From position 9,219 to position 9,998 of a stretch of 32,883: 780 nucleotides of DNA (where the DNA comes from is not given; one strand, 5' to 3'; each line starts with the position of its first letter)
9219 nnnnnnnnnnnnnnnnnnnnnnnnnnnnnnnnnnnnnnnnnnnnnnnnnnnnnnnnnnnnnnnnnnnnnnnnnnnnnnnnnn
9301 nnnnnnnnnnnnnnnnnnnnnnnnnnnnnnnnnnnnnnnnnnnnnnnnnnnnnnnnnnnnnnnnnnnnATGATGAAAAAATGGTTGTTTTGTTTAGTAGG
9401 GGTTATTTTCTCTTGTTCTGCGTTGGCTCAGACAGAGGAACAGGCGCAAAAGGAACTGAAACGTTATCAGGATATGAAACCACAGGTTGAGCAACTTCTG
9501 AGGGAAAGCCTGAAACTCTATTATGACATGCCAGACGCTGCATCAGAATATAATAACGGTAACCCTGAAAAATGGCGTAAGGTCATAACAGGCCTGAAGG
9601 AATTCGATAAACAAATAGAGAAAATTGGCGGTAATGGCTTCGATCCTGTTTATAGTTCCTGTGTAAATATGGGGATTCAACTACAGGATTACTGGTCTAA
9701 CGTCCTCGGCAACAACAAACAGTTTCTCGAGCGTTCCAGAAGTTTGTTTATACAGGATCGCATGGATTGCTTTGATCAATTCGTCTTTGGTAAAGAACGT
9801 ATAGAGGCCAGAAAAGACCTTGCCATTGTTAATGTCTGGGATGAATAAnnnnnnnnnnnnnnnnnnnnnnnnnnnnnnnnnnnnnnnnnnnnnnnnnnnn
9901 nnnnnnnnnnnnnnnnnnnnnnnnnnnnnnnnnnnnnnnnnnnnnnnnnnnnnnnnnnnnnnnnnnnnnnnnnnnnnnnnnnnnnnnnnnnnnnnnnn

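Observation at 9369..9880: AT-rich secreted-protein moron with its own terminator between gemA and mor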

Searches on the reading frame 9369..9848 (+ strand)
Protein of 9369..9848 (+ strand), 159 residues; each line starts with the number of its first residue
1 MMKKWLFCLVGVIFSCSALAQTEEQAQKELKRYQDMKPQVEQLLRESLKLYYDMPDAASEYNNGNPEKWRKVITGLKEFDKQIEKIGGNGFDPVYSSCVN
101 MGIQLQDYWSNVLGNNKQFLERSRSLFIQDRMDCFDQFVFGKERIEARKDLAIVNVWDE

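Call 5: search_protein_families(library=pfam, proteins=[window:9369-9848:+], max_evalue=0.1)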
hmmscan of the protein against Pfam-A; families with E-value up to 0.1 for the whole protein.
window:9369-9848:+ (159 aa): 1 family
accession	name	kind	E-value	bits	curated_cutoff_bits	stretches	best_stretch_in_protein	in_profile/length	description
PF06246.17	Isy1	-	0.024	14.7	25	1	20-87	2-64/253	Isy1-like splicing family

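Call 8: search_dna_similar(query=window:9369-9848:+, collection=phages, mode=protein, max_rows=30, max_evalue=0.01)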
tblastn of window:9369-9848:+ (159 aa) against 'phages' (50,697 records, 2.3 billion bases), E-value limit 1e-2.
No match.

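Call 15: find_homologous_proteins(query=window:9369-9845:+, max_evalue=0.001)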
Query window:9369-9845:+ (159 aa): 9 proteins with E <= 0.001 among 31 candidates.
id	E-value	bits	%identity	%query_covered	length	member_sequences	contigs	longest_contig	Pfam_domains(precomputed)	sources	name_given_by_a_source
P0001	3.0e-99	347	96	100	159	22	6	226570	-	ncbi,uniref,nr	ncbi:hypothetical protein [Escherichia coli]|uniref:Uncharacterized protein n=1 Tax=Escherichia coli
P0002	4.0e-87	308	86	100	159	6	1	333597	-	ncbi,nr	ncbi:hypothetical protein CSS49_11895 [Salmonella enterica]|nr:hypothetical protein [Salmonella ente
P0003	8.9e-87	307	85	99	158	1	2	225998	-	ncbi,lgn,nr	ncbi:TPA: hypothetical protein JZG64_002515 [Escherichia coli]|nr:hypothetical protein [Escherichia 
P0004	5.1e-82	292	79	100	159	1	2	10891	-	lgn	-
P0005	2.0e-66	241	69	98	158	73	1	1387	-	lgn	-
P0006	2.9e-66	240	68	99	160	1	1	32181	-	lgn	-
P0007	1.3e-63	232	65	98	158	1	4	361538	-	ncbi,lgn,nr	ncbi:hypothetical protein [Yersinia enterocolitica]|nr:hypothetical protein [Yersinia enterocolitica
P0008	3.5e-61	224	66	97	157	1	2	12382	-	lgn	-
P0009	1.2e-50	190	59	94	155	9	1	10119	-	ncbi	ncbi:hypothetical protein ABGM23_004811 [Escherichia albertii]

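Call 16: search_protein_families(library=phrogs, proteins=[window:9369-9845:+], max_evalue=0.1)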
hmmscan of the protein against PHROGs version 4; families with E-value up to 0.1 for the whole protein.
window:9369-9845:+ (159 aa): 1 family
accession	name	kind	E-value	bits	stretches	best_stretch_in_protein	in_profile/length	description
phrog_823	-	unknown function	0.055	14.5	1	25-87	9-72/109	-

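Call 17: search_protein_families(library=ncbifam, proteins=[window:9369-9845:+], max_evalue=0.1)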
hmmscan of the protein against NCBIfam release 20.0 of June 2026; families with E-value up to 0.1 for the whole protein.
window:9369-9845:+ (159 aa): 1 family
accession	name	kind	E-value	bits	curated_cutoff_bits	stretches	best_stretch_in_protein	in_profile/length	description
TIGR04529.1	MTB_hemophore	subfamily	0.067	14.1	32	0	17-46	33-62/77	hemophore-related protein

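Call 18: search_protein_families(library=padloc, proteins=[window:9369-9845:+], max_evalue=0.1)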
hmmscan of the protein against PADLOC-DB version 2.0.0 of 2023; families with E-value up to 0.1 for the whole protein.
window:9369-9845:+ (159 aa): 0 families

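Call 31: predict_structure(alignment_id=A1)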
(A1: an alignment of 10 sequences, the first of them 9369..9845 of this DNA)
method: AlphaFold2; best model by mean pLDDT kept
length: 159 residues; sequences in the alignment: 10
mean_pLDDT: 80.5   pTM: 0.70
mean pLDDT of the five models: 80.5, 72.1, 57.2, 52.8, 51.2
residues with pLDDT >= 90: 60; 70-90: 66; 50-70: 25; < 50: 8
segments of 3 or more residues with pLDDT < 50: 156-159
pLDDT, mean of each block of 10 residues (from residue 1): 52 56 77 86 94 89 92 92 82 87 90 82 92 89 74 50
secondary structure, 60 per line:
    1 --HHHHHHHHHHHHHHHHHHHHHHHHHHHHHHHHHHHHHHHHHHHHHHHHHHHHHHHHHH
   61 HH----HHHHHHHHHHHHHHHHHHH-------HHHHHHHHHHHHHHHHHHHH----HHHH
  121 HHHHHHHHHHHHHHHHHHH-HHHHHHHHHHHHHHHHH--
elements in order: H3-62 H67-85 H93-112 H117-139 H141-157
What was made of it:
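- Helical-bundle model at pLDDT 80.5: call 31. AlphaFold gives a confident fold (call 31).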

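Call 32: search_protein_representatives(alignment_id=A1)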
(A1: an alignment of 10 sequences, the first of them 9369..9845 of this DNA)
Query: 10 sequences, 158 profile positions. Proteins with E-value up to 0.001 (for the whole library): 12; up to 1e-10: 5; up to 1e-30: 2. The best 12 are listed.
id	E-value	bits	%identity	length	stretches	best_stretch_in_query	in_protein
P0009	1.7e-81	288.0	-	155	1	1-154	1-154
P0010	1.3e-46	174.7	-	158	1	1-158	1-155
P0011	1.4e-22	96.6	-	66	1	1-51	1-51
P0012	2.8e-21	92.3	-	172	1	11-143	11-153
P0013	2.4e-15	73.1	-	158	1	1-135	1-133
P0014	8.2e-10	55.1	-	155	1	2-134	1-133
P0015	4.5e-07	46.2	-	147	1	9-113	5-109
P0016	5.3e-06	42.7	-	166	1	2-120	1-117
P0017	8.9e-06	41.9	-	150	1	26-139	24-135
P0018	7.4e-05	39.0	-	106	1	71-157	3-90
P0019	5.0e-04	36.3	-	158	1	26-156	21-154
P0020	7.2e-04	35.8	-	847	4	25-77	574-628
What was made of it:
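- The family is tiny: 9 clusters among 5.8 billion proteins, and 12 representatives among 1.84 billion (calls 15, 32).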

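Call 39: fold_search(model_id=the predicted structure, library=viral)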
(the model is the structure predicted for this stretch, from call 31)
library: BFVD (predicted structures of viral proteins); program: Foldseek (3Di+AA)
matches with E <= 10: 517; with E <= 0.001: 0
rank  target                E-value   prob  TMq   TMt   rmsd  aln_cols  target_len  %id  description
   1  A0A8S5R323            2.6e-02  1.00  0.46  0.35   9.9       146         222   12  Zinc-ribbon containing domain protein [Myoviridae sp. ctxi06]
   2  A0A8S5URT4            7.1e-02  0.92  0.35  0.34  16.0       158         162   12  Uncharacterized protein [Siphoviridae sp. ctksc2]
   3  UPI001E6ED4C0         8.6e-02  0.93  0.38  0.36   7.0       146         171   12  (no name look-up for this kind of identifier)
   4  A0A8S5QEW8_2          8.6e-02  0.91  0.37  0.11   7.7       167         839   10  Putative tail protein (Fragment) [Siphoviridae sp. ctbvd11]
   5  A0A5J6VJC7            1.4e-01  0.98  0.44  0.40   9.1       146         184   10  Uncharacterized protein [Megaviridae environmental sample]
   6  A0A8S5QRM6            1.5e-01  0.89  0.36  0.31  10.6       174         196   11  Uncharacterized protein [Myoviridae sp. ctoNH1]
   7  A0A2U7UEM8            1.6e-01  0.85  0.38  0.16   7.9       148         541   14  Uncharacterized protein [Pandoravirus macleodensis]
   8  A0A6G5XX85            2.0e-01  0.72  0.34  0.06  25.5       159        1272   12  (no name in the UniProt tables at hand)
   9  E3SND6                2.1e-01  0.54  0.29  0.24  32.7       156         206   11  Predicted protein [Cyanophage NATL1A-7]
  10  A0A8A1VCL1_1          2.3e-01  0.66  0.31  0.07  28.5       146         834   12  (no name in the UniProt tables at hand)
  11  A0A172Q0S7            3.1e-01  0.72  0.35  0.28  22.7       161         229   15  PspA/IM30 family protein [Acinetobacter phage vB_AbaM_ME3]
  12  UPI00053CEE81         3.2e-01  0.44  0.31  0.29  26.6       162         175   13  (no name look-up for this kind of identifier)
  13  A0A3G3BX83            3.4e-01  0.38  0.29  0.28  25.1       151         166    9  (no name in the UniProt tables at hand)
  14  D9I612                3.6e-01  0.66  0.34  0.36  21.1       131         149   10  Uncharacterized protein [Acinetobacter phage 133]
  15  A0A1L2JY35            3.8e-01  0.75  0.43  0.43   7.3       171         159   12  Uncharacterized protein [Aeribacillus phage AP45]
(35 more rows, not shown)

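Call 40: search_protein_families(library=pfam, proteins=[P0010, P0012, P0013, P0014, P0015, P0016, P0017, P0019], max_evalue=0.1)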
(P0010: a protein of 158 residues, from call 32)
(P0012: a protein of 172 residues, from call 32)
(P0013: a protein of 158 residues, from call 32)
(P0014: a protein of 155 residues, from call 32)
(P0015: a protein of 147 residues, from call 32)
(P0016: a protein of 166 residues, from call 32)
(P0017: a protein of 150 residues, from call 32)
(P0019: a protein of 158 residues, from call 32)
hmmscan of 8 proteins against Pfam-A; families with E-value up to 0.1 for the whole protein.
P0010 (158 aa): 0 families

P0012 (172 aa): 1 family
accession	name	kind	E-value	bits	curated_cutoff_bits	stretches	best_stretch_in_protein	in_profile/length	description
PF23808.1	DUF7181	-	0.0023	18.6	27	1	85-151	27-90/153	Domain of unknown function (DUF7181)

P0013 (158 aa): 1 family
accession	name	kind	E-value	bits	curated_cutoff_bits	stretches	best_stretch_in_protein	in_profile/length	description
PF03762.22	VOMI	-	0.038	14.5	25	1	119-152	128-161/167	Vitelline membrane outer layer protein I (VOMI)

P0014 (155 aa): 0 families

P0015 (147 aa): 0 families

P0016 (166 aa): 0 families

P0017 (150 aa): 1 family
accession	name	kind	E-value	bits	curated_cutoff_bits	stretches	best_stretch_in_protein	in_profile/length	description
PF20027.4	DUF6435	-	0.076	13.5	26.9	0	44-78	13-47/53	Family of unknown function (DUF6435)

P0019 (158 aa): 1 family
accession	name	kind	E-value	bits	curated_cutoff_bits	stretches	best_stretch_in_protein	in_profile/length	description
PF21993.1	TetR_C_13_2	-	0.026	15.2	27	1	12-46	23-57/103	Transcriptional regulator LmrA/YxaF-like, C-terminal domain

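Call 41: find_encoding_contigs(protein=P0010, flank=6000, max_places=4)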
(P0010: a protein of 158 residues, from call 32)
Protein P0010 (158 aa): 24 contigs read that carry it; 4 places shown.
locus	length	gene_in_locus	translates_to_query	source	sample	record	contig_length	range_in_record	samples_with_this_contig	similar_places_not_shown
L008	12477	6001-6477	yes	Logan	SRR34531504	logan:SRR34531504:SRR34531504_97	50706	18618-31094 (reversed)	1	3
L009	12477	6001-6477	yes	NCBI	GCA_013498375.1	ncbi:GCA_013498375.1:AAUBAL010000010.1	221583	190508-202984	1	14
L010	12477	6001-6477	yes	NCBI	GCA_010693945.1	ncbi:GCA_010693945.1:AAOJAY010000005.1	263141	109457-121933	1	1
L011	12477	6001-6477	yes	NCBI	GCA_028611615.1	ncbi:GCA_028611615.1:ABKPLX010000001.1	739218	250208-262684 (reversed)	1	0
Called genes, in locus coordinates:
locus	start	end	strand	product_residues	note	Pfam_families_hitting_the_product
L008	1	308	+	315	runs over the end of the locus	PF13604:AAA_30 (faint), PF05621:TniB (weak), PF13401:AAA_22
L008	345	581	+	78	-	-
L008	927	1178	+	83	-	-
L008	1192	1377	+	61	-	-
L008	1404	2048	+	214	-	PF11363:DUF3164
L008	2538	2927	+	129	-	PF24240:DUF7448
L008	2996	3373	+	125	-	PF28055:VVA0879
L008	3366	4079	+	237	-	PF10979:DUF2786, PF23771:DUF7168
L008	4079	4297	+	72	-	-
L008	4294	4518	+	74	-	-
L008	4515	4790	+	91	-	PF15944:DUF4752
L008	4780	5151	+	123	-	-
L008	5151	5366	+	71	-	-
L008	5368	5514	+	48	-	-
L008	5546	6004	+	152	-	PF06252:GemA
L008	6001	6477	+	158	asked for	-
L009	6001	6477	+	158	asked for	-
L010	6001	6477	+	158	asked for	-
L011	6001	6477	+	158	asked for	-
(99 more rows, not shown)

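Call 42: find_encoding_contigs(protein=P0012, flank=6000, max_places=4)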
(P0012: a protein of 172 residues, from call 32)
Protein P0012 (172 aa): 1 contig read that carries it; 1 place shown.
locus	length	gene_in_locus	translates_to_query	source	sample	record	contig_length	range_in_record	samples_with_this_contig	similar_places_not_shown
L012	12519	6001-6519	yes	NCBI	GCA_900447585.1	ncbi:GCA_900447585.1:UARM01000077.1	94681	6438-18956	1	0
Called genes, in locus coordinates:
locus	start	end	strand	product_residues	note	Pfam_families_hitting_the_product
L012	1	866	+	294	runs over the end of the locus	PF05621:TniB (weak), PF13604:AAA_30, PF13401:AAA_22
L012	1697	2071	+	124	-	PF11363:DUF3164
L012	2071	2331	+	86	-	PF11363:DUF3164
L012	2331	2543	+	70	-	-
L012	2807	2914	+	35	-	PF10979:DUF2786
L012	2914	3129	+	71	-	-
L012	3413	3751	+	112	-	-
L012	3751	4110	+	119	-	-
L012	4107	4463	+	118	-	PF14359:DUF4406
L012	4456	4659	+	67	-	-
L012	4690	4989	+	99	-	PF00196:GerE (faint), PF13384:HTH_23 (faint), PF08281:Sigma70_r4_2 (faint), PF13936:HTH_38 (faint)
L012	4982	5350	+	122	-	-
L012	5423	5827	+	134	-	PF06252:GemA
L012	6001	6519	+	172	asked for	-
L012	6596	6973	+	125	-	-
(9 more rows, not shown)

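Call 43: find_encoding_contigs(protein=P0013, flank=4000, max_places=2)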
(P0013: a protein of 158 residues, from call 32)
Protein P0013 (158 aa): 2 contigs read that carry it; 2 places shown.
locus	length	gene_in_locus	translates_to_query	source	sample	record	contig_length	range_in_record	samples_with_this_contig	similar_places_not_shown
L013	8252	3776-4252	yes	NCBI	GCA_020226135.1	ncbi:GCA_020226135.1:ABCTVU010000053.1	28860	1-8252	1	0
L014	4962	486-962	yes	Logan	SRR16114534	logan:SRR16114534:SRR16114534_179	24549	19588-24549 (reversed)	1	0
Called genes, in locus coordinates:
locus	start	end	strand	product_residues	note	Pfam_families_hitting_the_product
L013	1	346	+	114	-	PF07352:Phage_Mu_Gam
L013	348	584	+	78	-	-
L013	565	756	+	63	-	-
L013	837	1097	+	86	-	-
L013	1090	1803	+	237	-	PF10979:DUF2786, PF23771:DUF7168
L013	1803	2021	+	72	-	-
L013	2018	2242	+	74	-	-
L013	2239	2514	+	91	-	PF15944:DUF4752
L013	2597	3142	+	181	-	PF04447:dATP-dGTP_PPHyd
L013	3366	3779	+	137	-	PF06252:GemA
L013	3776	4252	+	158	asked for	-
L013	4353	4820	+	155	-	PF08765:Mor (weak)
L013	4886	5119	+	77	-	-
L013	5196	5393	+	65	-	PF04971:Phage_holin_2_1 (weak)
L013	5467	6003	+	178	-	PF00959:Phage_lysozyme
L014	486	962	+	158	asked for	-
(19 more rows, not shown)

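Call 44: find_encoding_contigs(protein=P0014, flank=4000, max_places=2)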
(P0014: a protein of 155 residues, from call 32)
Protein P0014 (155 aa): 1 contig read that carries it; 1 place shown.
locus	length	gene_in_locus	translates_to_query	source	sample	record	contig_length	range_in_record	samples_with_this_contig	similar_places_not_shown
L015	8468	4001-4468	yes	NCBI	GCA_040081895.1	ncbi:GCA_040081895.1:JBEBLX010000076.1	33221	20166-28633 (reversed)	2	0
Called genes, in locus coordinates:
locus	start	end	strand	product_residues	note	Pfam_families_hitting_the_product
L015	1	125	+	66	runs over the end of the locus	-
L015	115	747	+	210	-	PF11363:DUF3164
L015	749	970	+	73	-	-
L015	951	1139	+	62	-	-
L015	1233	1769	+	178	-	-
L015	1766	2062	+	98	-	-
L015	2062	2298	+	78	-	-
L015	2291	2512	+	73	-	-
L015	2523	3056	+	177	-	PF06252:GemA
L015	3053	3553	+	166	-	PF27180:HI_1489_N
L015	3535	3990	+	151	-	PF08765:Mor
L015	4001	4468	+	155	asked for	-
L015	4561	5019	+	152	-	-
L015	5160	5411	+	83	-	-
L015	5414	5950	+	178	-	PF00959:Phage_lysozyme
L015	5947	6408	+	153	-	PF03245:Phage_lysis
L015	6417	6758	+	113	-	-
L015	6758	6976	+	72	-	-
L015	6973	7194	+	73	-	-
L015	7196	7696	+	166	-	PF08822:DUF1804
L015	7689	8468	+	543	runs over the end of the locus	-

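Call 45: find_encoding_contigs(protein=P0015, flank=4000, max_places=2)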
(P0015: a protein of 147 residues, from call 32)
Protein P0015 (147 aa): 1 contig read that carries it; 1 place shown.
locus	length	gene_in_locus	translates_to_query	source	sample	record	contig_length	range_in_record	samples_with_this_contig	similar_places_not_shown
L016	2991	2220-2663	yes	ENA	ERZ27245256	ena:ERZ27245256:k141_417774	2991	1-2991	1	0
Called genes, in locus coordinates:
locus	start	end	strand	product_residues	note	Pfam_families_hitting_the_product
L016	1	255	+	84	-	?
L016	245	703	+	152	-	-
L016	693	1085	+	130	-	-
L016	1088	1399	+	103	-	-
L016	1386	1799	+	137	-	PF06252:GemA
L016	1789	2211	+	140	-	PF08765:Mor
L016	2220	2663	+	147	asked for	-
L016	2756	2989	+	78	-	?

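Call 46: find_encoding_contigs(protein=P0016, flank=4000, max_places=2)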
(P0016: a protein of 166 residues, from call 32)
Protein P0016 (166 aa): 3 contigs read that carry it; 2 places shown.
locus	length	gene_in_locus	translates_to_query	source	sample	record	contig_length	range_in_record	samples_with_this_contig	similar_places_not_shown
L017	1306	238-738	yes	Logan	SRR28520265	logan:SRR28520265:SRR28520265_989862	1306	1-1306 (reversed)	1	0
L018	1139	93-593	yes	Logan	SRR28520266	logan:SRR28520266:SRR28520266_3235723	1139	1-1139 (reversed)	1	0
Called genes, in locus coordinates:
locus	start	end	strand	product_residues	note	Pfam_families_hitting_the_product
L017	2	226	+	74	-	?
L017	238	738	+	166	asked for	-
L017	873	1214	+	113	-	PF13272:Holin_2-3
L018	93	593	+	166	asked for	-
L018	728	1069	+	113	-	PF13272:Holin_2-3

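Call 48: find_encoding_contigs(protein=P0017, flank=4000, max_places=2)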
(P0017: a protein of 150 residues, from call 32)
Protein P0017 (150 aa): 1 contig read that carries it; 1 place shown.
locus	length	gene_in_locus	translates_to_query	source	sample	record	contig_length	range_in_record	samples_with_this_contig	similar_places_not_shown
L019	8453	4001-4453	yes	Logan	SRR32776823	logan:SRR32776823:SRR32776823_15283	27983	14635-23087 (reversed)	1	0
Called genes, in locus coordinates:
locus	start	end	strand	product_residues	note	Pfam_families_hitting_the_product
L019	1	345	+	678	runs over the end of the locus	PF02316:HTH_Tnp_Mu_1, PF09299:Mu-transpos_C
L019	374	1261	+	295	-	PF05621:TniB (faint), PF13604:AAA_30 (weak), PF13401:AAA_22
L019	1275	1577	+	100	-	-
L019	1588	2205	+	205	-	PF11363:DUF3164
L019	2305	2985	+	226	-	PF10979:DUF2786, PF23771:DUF7168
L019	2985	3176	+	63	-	-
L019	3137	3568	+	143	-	PF06252:GemA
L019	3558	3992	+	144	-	PF08765:Mor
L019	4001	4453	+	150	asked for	-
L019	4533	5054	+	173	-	PF01510:Amidase_2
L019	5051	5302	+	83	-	PF26867:Phage_Mu_gp18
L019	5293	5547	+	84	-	PF10841:DUF2644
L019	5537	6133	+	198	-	-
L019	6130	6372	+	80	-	-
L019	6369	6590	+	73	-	-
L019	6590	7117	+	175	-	PF08822:DUF1804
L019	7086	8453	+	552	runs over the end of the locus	-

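Call 49: find_encoding_contigs(protein=P0019, flank=4000, max_places=2)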
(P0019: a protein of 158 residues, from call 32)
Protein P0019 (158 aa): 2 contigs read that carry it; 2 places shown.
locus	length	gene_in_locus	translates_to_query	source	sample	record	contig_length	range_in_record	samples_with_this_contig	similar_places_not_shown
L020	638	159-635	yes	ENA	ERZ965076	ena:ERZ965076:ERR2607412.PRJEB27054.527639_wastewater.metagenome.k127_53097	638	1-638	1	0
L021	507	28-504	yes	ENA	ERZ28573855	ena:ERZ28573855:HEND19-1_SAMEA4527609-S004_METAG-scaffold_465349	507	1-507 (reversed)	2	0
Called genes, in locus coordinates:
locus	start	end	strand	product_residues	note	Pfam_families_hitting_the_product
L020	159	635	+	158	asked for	-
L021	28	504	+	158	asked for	-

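Call 51: search_solved_structures(query=A3, max_evalue=1)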
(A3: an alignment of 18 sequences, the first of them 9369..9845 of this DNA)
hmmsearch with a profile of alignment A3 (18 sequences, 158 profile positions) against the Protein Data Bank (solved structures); distinct sequences matched with E-value up to 1: 18.
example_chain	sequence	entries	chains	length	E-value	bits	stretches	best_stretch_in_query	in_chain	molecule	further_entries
8tn1_A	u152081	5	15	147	0.0014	21.9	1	37-88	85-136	De novo designed 4 helix bundles | De novo designed protein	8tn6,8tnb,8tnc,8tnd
5cwo_A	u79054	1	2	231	0.01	19.1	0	38-89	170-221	Designed helical repeat protein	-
5mfb_A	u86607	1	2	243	0.013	18.8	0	14-73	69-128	YIII(Dq)4CqI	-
4d4e_A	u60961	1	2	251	0.041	17.1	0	14-73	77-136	ARMADILLO REPEAT PROTEIN ARM00016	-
9tav_A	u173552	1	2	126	0.042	17.1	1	41-146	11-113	De novo photoenzyme photoABLE2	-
6x8n_A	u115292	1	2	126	0.075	16.3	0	42-91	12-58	De novo designed ABLE protein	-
6w6x_A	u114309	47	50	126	0.16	15.3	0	42-91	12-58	De novo designed ABLE protein | De novo designed ABLE | D-ABLE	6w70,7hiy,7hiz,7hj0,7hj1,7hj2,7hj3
7unh_A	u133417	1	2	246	0.23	14.7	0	7-44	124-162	SP2 designed chlorophyll dimer protein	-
7uni_A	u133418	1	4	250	0.25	14.6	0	7-44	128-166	SP2-ZnPPaM designed chlorophyll dimer protein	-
8p6j_BBB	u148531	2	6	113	0.42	13.9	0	23-86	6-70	Antiphagocytic M protein, type 3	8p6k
9wgb_A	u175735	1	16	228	0.46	13.7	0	47-92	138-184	Protein OPG079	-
4he0_A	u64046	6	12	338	0.5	13.6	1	34-102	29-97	Fructose-1,6-bisphosphatase isozyme 2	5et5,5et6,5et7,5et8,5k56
5q0c_A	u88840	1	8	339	0.5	13.6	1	34-102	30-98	Fructose-1,6-bisphosphatase isozyme 2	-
3ifa_A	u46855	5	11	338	0.55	13.5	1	34-102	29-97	Fructose-1,6-bisphosphatase isozyme 2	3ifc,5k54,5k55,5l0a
9k7y_A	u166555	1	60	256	0.63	13.3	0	9-77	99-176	Cage-i53-Zn1-HEHE-14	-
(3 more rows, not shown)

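Call 60: find_related_loci(query=A1, collection=genome_contigs, flank=4000)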
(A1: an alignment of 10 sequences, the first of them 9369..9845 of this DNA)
Query A1 (159 aa) in genome_contigs; peptide patterns used: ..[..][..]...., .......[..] (x = any residue, [..] = any of these).
191 stretches matched a pattern, but none encodes a relative of the query by tblastn (E <= 1e-3).

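Call 61: find_related_loci(query=A1, collection=viral_contigs, flank=4000)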
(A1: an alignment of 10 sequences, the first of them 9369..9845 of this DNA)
Query A1 (159 aa) in viral_contigs; peptide patterns used: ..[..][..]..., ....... (x = any residue, [..] = any of these).
229 stretches matched a pattern; 6 encode a relative of the query (tblastn E <= 1e-3); 6 distinct loci.
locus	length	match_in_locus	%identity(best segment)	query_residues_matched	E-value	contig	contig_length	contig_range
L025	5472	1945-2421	100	1-159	3e-108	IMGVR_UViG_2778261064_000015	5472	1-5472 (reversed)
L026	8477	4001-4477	100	1-159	4e-108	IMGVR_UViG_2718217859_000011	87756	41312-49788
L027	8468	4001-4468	68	1-156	2e-71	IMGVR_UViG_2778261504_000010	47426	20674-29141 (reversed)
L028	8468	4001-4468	68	1-156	2e-71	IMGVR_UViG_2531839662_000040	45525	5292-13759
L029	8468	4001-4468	68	1-156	2e-71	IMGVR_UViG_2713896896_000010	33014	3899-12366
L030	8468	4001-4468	68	1-156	2e-71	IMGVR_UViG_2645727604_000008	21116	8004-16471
